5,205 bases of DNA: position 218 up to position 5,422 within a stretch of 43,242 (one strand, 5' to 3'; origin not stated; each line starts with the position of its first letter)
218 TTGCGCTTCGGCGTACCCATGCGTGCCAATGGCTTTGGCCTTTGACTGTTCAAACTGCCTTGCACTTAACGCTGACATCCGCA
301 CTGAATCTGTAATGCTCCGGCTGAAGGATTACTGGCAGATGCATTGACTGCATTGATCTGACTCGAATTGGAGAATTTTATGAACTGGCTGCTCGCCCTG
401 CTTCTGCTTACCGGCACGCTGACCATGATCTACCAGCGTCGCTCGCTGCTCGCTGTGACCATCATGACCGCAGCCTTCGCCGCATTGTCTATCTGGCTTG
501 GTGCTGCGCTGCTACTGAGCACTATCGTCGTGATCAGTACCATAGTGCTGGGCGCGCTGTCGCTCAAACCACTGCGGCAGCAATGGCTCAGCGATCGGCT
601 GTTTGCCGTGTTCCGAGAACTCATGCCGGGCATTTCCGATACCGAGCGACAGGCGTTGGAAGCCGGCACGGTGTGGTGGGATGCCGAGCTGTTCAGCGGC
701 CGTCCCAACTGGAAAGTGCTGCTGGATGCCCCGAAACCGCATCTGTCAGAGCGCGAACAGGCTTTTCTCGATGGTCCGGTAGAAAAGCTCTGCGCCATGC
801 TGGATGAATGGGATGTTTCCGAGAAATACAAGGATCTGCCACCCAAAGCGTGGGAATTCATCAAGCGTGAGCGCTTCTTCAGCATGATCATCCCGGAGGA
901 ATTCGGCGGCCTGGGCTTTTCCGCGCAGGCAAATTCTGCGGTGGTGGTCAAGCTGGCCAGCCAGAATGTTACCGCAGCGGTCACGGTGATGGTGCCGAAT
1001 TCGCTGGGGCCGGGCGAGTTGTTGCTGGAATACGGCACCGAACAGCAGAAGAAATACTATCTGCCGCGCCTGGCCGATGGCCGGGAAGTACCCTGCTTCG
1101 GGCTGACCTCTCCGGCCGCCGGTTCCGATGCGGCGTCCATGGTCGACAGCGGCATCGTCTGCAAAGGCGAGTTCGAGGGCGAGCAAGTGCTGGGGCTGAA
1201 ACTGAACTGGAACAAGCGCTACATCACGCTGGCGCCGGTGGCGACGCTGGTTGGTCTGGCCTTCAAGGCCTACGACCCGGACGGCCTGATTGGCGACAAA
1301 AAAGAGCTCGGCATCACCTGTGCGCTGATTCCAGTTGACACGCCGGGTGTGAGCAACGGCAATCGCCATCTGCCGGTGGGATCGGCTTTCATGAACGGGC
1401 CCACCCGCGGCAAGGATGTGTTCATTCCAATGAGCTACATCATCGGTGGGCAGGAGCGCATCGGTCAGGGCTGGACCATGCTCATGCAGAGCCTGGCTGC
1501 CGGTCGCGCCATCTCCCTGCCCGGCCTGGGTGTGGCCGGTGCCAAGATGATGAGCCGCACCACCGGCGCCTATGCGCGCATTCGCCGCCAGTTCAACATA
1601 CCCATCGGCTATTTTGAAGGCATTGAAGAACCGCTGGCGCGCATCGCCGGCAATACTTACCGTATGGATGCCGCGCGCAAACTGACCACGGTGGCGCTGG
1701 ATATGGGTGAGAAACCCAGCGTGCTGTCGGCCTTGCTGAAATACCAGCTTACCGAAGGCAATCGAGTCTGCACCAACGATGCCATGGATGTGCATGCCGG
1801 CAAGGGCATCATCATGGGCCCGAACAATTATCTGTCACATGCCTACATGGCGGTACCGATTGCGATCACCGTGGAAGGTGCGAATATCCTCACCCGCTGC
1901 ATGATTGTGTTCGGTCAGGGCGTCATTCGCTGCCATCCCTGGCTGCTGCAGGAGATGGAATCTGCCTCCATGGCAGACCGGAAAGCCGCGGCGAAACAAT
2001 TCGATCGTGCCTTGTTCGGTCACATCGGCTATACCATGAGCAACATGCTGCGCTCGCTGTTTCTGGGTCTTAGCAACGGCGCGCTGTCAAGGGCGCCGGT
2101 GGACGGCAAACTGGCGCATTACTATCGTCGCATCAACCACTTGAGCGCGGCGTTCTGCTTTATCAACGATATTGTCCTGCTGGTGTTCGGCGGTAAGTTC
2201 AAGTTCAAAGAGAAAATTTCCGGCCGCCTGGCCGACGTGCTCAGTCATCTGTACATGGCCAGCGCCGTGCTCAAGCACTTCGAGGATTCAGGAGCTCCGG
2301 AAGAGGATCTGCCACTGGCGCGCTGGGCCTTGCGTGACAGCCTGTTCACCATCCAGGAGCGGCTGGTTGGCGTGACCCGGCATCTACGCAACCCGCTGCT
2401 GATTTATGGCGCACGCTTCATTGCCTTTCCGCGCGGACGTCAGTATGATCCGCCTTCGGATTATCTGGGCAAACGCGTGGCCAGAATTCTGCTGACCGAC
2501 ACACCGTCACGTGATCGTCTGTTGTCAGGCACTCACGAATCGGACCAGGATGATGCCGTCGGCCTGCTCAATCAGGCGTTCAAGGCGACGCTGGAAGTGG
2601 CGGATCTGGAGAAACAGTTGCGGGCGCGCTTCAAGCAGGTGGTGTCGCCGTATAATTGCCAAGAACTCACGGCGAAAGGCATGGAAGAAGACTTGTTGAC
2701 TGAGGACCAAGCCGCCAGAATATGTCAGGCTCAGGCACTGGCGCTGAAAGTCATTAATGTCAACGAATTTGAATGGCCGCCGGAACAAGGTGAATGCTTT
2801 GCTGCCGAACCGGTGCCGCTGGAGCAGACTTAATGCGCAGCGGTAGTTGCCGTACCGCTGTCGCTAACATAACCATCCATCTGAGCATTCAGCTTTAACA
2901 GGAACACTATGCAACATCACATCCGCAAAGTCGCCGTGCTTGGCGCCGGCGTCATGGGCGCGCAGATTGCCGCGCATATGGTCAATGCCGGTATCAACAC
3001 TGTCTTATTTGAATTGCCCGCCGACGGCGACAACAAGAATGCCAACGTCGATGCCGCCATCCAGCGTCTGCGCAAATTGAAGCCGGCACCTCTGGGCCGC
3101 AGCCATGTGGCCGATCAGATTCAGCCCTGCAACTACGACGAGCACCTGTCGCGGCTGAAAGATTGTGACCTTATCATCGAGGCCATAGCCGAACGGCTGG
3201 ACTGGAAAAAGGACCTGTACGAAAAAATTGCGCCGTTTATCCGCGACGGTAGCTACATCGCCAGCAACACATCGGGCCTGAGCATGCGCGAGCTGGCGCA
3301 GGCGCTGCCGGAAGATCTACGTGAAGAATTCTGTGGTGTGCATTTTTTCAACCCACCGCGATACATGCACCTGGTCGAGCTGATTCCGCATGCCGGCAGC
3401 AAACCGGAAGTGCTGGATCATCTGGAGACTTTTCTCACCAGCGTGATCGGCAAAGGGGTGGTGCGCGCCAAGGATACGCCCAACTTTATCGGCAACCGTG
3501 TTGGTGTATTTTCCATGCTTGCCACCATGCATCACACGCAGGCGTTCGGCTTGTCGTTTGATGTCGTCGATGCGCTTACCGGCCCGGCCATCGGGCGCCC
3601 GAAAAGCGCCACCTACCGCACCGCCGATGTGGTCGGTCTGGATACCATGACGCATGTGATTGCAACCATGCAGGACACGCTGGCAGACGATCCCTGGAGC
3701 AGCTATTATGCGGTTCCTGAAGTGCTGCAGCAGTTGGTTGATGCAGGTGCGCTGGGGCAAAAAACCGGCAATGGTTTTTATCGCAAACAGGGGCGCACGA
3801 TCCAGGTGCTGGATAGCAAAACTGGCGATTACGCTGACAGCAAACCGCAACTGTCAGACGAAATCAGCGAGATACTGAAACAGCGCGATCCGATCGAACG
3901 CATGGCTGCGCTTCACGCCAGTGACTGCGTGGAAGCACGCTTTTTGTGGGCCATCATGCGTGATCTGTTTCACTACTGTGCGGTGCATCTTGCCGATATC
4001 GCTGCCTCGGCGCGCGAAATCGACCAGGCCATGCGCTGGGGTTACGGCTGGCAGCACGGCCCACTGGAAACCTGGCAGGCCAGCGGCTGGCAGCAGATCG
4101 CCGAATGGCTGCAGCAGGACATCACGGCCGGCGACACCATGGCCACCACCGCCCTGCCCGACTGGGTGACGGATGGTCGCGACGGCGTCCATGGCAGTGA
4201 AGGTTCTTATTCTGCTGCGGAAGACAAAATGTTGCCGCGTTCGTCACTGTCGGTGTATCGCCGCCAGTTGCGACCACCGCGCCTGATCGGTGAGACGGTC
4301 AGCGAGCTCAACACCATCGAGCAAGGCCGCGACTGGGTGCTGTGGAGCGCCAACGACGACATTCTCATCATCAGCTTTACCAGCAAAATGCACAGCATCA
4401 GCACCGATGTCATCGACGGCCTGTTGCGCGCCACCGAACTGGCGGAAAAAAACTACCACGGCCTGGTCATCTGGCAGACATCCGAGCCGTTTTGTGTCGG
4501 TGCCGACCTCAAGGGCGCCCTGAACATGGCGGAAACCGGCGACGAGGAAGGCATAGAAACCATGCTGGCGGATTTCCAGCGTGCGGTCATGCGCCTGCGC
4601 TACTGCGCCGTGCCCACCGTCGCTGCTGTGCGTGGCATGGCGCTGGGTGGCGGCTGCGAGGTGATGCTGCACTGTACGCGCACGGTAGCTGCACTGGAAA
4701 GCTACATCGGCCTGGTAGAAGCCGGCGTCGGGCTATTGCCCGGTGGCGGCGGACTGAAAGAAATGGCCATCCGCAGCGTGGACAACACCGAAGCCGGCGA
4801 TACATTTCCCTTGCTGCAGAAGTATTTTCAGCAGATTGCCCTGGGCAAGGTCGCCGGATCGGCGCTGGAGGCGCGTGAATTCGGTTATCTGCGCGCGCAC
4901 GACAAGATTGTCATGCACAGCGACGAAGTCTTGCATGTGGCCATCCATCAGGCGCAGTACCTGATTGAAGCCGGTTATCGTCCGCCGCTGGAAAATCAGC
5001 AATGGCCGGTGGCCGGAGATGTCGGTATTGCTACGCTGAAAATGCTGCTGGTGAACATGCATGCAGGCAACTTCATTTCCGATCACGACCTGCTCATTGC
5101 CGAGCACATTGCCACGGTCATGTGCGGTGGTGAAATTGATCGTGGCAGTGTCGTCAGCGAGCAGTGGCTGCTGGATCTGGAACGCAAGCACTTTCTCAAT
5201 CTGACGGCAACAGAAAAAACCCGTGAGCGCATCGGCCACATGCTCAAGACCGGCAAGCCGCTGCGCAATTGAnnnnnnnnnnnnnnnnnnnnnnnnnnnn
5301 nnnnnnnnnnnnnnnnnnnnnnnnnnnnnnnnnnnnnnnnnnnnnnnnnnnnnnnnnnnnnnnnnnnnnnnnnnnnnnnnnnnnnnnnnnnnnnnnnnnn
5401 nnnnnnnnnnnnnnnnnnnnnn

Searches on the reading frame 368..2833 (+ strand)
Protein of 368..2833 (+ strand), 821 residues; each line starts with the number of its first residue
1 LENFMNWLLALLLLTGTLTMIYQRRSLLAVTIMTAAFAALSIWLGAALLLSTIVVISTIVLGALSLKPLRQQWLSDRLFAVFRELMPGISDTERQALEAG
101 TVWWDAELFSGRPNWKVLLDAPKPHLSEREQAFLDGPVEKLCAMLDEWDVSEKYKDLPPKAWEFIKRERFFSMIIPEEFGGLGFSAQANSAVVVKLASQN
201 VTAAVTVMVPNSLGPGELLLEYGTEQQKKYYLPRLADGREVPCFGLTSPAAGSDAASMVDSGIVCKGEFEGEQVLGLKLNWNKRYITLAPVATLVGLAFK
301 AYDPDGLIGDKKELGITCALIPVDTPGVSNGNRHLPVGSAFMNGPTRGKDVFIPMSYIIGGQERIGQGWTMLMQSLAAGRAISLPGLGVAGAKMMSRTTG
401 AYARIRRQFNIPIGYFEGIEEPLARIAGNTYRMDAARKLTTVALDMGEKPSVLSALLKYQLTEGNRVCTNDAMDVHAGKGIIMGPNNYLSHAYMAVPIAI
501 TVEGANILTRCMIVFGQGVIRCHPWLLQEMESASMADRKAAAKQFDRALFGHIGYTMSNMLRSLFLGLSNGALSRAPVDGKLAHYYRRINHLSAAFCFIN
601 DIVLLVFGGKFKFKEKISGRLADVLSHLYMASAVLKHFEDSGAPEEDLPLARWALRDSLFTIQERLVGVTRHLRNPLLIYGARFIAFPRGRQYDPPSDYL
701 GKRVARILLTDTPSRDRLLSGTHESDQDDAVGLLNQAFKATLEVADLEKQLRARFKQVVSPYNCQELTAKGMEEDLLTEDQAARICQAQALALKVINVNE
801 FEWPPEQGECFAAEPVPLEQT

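Call 72: search_protein_families(library=pfam, proteins=[window:368-2833:+], max_evalue=0.00001)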
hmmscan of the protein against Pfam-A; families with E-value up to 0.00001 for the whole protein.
window:368-2833:+ (821 aa): 4 families
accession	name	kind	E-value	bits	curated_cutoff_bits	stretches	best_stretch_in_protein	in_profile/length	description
PF09317.16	ACDH_C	-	3.3e-92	309.6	25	1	520-801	1-284/284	Acyl-CoA dehydrogenase, C-terminal, bacterial type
PF02771.21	Acyl-CoA_dh_N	-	6.9e-16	59.1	22.9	1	143-238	21-112/113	Acyl-CoA dehydrogenase, N-terminal domain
PF00441.29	Acyl-CoA_dh_1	-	4.2e-12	46.9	22.4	1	366-507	1-139/150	Acyl-CoA dehydrogenase, C-terminal domain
PF02770.24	Acyl-CoA_dh_M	-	3.7e-08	33.9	33.3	1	243-341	1-86/97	Acyl-CoA dehydrogenase, middle domain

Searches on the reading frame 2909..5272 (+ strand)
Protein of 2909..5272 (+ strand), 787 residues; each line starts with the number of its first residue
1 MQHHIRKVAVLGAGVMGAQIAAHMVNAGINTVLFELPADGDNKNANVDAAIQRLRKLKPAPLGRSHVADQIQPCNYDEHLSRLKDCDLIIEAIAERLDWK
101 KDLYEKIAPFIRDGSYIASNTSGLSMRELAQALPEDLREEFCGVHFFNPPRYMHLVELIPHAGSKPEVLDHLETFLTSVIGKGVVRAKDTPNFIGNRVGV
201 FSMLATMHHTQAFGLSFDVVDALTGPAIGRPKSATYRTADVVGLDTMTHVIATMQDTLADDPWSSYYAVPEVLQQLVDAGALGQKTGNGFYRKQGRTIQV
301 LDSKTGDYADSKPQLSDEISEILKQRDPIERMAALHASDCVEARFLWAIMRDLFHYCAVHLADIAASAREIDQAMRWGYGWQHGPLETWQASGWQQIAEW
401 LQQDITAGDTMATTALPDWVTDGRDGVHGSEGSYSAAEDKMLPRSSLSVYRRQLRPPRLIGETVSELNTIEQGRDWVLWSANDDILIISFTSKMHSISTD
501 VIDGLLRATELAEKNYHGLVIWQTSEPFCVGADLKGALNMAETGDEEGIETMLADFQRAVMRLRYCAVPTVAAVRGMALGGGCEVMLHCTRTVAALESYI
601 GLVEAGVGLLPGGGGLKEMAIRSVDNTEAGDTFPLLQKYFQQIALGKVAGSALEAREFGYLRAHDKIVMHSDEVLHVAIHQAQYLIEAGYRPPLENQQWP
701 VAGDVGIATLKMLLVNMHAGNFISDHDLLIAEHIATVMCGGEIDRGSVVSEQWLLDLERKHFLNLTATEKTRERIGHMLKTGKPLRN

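Call 72: search_protein_families(library=pfam, proteins=[window:2909-5272:+], max_evalue=0.00001)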
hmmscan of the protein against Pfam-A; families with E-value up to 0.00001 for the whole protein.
window:2909-5272:+ (787 aa): 4 families
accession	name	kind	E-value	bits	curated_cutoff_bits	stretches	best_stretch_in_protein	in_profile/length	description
PF02737.24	3HCDH_N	-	7.6e-43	146.9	22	1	7-190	1-180/180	3-hydroxyacyl-CoA dehydrogenase, NAD binding domain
PF00725.27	3HCDH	-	5.8e-19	68.8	22.1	1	193-292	2-96/97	3-hydroxyacyl-CoA dehydrogenase, C-terminal domain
PF00378.25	ECH_1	-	2.9e-17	63.3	27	1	485-630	6-150/251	Enoyl-CoA hydratase/isomerase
PF16113.10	ECH_2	-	9.4e-14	52.1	27.2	1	491-615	9-135/335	Enoyl-CoA hydratase/isomerase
